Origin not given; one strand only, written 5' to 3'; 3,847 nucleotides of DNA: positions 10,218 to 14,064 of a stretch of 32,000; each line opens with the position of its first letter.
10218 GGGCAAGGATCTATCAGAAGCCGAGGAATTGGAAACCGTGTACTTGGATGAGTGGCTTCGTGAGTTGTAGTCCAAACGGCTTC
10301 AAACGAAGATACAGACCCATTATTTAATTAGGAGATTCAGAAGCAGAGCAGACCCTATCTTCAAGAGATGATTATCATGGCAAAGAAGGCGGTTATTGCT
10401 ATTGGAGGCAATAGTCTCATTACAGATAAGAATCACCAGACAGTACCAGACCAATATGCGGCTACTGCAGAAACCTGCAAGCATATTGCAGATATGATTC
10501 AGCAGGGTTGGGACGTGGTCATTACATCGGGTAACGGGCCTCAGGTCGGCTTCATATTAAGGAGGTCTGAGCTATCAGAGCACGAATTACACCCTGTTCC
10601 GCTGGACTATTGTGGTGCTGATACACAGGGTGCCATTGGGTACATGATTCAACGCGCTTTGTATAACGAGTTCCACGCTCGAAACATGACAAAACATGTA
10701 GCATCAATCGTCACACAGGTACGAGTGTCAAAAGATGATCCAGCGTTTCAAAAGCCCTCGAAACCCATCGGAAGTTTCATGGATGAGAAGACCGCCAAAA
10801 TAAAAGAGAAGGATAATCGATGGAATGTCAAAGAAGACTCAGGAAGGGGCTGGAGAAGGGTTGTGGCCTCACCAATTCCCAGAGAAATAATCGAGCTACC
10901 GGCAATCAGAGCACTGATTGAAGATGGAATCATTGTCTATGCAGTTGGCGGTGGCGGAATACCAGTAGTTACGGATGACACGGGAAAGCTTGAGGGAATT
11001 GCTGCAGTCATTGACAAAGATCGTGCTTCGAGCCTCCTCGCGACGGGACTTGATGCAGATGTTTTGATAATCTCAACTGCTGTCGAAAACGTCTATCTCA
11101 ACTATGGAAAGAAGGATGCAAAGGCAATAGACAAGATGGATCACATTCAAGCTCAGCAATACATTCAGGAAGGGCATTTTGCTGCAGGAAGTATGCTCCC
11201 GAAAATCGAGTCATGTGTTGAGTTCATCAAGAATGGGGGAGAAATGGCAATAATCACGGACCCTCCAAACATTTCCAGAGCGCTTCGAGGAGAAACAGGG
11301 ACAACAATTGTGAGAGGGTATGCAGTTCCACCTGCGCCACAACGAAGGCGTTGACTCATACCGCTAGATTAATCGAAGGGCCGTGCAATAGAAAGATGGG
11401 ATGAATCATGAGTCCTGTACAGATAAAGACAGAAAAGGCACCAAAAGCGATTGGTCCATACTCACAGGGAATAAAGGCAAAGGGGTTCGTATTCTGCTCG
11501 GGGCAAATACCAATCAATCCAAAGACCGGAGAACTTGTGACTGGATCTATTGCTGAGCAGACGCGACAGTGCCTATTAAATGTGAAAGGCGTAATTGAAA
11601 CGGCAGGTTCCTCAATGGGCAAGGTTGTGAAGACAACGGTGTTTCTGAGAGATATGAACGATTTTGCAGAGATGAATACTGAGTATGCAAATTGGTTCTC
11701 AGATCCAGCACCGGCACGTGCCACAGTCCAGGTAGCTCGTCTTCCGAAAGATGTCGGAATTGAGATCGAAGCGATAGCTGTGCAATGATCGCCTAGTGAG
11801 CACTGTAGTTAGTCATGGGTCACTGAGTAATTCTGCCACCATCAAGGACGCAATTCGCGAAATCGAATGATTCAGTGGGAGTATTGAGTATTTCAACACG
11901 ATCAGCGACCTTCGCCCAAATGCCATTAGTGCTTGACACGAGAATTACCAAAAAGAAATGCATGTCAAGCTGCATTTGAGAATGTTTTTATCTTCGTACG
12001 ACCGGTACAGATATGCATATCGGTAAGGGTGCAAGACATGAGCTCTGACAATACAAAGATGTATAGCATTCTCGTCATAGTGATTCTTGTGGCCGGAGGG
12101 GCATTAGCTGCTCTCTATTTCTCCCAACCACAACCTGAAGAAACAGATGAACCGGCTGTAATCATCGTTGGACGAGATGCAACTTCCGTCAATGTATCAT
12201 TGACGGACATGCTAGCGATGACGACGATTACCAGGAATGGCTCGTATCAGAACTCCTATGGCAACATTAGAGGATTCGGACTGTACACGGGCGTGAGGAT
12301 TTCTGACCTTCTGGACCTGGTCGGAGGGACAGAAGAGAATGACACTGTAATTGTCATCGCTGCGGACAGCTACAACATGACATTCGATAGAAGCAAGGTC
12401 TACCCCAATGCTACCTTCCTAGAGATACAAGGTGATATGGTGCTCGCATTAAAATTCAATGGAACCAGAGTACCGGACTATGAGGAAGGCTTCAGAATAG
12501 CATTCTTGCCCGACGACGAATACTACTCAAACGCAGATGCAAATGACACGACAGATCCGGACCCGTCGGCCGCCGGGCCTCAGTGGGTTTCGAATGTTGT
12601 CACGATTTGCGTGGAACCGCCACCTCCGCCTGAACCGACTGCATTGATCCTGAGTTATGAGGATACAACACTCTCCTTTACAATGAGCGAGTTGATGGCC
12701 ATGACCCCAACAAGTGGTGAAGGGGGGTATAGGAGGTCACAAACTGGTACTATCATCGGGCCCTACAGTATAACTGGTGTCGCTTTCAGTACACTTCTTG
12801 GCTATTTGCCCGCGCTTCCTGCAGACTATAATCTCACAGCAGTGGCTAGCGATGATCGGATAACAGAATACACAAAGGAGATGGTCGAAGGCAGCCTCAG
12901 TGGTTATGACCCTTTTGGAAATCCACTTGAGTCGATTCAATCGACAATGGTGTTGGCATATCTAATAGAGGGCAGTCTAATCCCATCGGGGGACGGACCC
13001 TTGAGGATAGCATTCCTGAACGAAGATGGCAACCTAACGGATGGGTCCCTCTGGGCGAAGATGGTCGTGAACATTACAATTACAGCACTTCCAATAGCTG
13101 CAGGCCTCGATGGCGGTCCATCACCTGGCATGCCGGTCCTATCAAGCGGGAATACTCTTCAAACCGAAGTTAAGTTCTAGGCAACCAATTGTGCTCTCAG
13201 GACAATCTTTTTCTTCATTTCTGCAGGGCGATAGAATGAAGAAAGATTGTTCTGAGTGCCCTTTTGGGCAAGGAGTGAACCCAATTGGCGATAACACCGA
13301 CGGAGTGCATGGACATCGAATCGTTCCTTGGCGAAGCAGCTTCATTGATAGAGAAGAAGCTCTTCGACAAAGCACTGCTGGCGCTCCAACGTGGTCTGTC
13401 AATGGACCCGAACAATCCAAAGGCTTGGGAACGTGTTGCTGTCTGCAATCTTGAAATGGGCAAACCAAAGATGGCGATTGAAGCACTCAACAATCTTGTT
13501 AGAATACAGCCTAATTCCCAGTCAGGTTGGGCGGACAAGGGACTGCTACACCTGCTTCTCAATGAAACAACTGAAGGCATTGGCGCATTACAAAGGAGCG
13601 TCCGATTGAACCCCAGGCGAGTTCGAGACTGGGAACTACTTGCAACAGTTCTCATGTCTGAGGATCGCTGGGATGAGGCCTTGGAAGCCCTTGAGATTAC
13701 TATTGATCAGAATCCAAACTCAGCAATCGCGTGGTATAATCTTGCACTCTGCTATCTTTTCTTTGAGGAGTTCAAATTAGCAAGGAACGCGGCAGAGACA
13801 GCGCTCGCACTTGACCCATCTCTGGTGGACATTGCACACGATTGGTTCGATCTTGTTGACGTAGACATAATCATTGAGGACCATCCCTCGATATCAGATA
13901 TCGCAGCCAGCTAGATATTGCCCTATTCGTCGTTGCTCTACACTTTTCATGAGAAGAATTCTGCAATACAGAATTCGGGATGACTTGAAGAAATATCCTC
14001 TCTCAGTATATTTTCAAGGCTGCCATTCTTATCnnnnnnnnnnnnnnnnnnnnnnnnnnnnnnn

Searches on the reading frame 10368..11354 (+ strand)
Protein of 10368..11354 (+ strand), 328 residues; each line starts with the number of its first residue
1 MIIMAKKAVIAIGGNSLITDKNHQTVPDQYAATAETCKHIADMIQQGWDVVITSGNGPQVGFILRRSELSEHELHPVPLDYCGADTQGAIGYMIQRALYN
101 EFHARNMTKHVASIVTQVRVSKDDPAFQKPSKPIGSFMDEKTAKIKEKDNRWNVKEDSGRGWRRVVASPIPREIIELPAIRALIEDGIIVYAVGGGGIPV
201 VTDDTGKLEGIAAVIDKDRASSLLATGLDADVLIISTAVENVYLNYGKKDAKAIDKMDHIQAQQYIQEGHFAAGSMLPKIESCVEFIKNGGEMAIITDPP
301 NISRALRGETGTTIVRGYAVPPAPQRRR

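Call 35: search_protein_families(library=pfam, proteins=[window:10368-11354:+], max_evalue=0.00001)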
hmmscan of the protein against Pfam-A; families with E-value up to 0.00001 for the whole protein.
window:10368-11354:+ (328 aa): 1 family
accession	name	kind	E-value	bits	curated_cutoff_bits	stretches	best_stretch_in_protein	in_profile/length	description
PF00696.33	AA_kinase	-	7.5e-29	101.6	24.9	1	6-297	1-233/234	Amino acid kinase family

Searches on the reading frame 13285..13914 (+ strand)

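Call 35: search_protein_families(library=pfam, proteins=[window:13285-13914:+], max_evalue=0.00001)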
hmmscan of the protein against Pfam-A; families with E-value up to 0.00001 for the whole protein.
window:13285-13914:+ (209 aa): 15 families
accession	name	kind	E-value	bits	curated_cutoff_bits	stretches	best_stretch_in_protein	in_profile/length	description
PF07719.23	TPR_2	-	8.1e-23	79.1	27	0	147-179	1-33/34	Tetratricopeptide repeat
PF00515.34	TPR_1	-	5.3e-22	77.1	27.8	0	147-179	1-33/34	Tetratricopeptide repeat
PF13371.12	TPR_9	-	8.3e-18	64.6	35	0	20-78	4-62/73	Tetratricopeptide repeat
PF13428.12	TPR_14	-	9.3e-18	63.4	23.5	0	114-154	2-42/44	Tetratricopeptide repeat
PF13432.12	TPR_16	-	1.5e-17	64.1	32.7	1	119-179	3-63/65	Tetratricopeptide repeat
PF13431.12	TPR_17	-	1.9e-17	62.4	24.4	0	34-66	2-34/34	Tetratricopeptide repeat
PF14559.12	TPR_19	-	1.1e-14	55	25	1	21-79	1-59/68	Tetratricopeptide repeat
PF13181.12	TPR_8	-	3.2e-13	49.1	25.7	0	149-179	3-33/34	Tetratricopeptide repeat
PF12895.13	ANAPC3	-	7.3e-13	49.1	27.2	0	109-171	19-80/82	Anaphase-promoting complex, cyclosome, subunit 3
PF23914.1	TPR_CcmH_CycH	-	8.9e-13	48.8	42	0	29-79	34-84/158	Cytochrome c-type biogenesis protein H TPR domain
PF13414.12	TPR_11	-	1.2e-12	47.7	26.8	0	123-157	4-38/42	TPR repeat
PF13174.12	TPR_6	-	6.7e-11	42.5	26.3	0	50-78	5-33/33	Tetratricopeptide repeat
PF13424.12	TPR_12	-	6e-10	39.6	30.1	1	118-177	8-75/77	Tetratricopeptide repeat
PF01239.28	PPTA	-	3.5e-06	26.8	29.5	0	129-156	1-28/32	Protein prenyltransferase alpha subunit repeat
PF14561.12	TPR_20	-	8e-06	26.5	25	0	31-91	8-68/90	Tetratricopeptide repeat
